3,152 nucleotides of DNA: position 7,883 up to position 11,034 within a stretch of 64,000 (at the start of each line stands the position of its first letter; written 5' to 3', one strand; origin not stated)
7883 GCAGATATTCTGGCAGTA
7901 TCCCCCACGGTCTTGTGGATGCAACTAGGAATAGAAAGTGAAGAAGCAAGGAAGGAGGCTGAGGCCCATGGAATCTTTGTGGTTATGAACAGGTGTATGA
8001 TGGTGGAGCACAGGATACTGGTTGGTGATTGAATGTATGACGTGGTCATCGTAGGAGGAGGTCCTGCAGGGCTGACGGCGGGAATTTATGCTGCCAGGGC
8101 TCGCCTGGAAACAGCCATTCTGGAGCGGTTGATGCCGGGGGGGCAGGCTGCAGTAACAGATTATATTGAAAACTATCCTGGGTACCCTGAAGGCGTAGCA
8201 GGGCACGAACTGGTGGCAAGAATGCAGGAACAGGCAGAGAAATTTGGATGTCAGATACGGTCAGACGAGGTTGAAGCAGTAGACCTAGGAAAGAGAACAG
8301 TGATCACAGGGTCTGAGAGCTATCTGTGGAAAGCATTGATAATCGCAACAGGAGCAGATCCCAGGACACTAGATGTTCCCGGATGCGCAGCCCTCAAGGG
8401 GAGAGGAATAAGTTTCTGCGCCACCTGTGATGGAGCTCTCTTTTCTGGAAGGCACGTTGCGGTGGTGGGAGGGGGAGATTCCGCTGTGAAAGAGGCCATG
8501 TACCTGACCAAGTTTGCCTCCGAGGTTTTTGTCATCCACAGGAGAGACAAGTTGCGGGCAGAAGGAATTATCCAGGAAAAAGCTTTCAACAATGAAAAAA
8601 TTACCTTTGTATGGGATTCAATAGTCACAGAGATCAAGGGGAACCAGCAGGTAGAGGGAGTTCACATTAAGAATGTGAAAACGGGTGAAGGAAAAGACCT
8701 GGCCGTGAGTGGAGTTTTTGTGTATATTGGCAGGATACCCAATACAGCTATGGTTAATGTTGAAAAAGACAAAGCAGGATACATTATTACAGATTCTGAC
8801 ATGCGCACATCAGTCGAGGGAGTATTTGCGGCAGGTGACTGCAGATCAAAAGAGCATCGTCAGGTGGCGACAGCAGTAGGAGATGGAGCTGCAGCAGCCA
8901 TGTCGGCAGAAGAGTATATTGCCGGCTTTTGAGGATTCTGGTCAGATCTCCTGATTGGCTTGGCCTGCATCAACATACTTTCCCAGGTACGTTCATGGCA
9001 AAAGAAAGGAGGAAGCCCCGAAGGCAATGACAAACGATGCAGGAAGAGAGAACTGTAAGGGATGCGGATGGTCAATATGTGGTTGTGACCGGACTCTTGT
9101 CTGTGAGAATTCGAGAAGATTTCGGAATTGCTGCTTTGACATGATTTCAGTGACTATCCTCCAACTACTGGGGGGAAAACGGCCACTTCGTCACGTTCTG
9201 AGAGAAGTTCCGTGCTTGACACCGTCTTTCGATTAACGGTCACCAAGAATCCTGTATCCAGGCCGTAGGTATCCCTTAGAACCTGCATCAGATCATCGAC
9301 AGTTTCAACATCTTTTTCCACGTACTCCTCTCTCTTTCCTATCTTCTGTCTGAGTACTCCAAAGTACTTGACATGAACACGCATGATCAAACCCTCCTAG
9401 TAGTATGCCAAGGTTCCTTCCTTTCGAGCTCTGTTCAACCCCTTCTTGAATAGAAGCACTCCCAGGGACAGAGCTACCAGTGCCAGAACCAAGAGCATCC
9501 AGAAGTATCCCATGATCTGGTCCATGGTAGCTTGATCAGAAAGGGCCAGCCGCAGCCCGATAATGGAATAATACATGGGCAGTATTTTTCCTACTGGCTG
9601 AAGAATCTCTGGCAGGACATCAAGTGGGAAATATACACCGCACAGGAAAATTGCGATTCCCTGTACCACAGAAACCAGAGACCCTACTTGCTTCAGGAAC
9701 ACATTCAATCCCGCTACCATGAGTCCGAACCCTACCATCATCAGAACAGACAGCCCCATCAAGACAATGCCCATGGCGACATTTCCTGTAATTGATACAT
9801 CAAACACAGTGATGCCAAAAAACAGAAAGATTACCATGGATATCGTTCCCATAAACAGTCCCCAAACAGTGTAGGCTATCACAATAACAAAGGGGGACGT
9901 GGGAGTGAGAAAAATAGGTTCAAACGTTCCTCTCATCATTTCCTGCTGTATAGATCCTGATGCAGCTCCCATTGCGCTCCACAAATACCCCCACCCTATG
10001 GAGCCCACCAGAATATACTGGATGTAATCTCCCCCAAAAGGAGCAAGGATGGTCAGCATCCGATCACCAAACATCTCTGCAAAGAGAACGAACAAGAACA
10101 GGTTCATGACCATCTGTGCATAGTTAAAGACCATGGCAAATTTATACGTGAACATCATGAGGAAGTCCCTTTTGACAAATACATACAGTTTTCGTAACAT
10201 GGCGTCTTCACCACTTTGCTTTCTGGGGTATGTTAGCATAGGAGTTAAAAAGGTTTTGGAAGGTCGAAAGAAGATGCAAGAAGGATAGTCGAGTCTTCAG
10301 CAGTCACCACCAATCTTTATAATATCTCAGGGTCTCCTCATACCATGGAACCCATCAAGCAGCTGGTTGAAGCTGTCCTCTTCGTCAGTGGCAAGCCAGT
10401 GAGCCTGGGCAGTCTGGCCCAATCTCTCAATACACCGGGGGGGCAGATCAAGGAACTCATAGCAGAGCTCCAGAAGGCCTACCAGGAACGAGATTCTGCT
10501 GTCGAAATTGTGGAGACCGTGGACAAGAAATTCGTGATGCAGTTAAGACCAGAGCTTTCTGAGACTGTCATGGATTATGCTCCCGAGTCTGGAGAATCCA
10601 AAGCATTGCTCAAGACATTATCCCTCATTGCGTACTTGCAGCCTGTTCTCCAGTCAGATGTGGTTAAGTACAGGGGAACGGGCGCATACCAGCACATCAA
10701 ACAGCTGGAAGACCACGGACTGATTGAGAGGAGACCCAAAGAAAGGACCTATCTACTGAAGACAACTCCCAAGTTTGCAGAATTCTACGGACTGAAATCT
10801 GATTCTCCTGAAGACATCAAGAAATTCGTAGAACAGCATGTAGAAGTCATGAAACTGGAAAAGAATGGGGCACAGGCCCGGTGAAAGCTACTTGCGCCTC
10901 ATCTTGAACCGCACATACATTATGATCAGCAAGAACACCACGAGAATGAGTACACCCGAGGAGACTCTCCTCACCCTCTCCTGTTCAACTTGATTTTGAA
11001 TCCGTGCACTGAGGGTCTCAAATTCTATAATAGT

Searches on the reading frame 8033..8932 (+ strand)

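Call 46: search_protein_families(library=pfam, proteins=[window:8033-8932:+], max_evalue=0.0001)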
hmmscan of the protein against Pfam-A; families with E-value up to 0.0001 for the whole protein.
window:8033-8932:+ (299 aa): 9 families
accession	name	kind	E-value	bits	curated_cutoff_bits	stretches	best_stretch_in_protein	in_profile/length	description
PF07992.20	Pyr_redox_2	-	6.3e-56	190.4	26.1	1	2-285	1-291/291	Pyridine nucleotide-disulphide oxidoreductase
PF13738.12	Pyr_redox_3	-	8.2e-22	78.2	30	1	55-268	78-305/305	Pyridine nucleotide-disulphide oxidoreductase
PF00070.33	Pyr_redox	-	1.1e-17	64.7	22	1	141-213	1-80/82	Pyridine nucleotide-disulphide oxidoreductase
PF00890.30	FAD_binding_2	-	1.6e-07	31.4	20.4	1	3-39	1-38/414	FAD binding domain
PF01946.23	Thi4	-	3.1e-07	30.3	26.2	1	3-37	19-55/235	Thi4 family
PF01266.30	DAO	-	1.2e-06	28.8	27.9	0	3-38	1-38/353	FAD dependent oxidoreductase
PF03486.20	HI0933_like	-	1.9e-06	27.9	50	0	3-32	2-31/244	HI0933-like protein Rossmann domain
PF12831.13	FAD_oxidored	-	2.3e-06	27.6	27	1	3-40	1-39/416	FAD dependent oxidoreductase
PF13450.12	NAD_binding_8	-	8.3e-05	23.2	21.9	0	6-40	1-36/68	NAD(P)-binding Rossmann-like domain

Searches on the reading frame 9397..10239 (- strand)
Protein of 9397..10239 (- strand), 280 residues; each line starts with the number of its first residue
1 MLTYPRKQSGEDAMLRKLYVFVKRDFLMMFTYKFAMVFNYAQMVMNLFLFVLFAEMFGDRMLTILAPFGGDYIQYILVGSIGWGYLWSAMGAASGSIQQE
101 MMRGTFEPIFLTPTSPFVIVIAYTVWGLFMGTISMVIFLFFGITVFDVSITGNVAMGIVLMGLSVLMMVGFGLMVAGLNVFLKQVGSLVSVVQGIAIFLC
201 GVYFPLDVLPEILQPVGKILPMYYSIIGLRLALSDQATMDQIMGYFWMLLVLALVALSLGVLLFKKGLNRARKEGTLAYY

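Call 46: search_protein_families(library=pfam, proteins=[window:9397-10239:-], max_evalue=0.0001)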
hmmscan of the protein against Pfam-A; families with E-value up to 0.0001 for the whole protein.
window:9397-10239:- (280 aa): 2 families
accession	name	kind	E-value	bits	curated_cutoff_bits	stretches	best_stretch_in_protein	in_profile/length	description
PF01061.29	ABC2_membrane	-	1.8e-16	60.8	26.9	1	18-231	3-208/211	ABC-2 type transporter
PF12698.13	ABC2_membrane_3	-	2.3e-08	34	31.6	1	72-261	159-346/347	ABC-2 family transporter protein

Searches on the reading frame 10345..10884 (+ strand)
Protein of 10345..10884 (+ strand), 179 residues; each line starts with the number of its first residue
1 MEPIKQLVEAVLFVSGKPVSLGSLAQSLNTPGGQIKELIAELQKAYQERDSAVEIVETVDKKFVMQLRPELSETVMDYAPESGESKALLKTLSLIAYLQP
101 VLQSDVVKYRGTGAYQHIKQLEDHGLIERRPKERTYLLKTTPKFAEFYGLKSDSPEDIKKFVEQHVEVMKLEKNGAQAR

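Call 47: search_protein_families(library=pfam, proteins=[window:10345-10884:+], max_evalue=0.0001)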
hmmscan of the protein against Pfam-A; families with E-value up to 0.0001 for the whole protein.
window:10345-10884:+ (179 aa): 2 families
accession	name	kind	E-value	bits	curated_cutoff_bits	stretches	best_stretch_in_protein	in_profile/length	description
PF04079.22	SMC_ScpB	-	1.6e-37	129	27.4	1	7-152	2-153/160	Segregation and condensation complex subunit ScpB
PF12840.13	HTH_20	-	7.7e-05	23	27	0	112-130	33-51/51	Helix-turn-helix domain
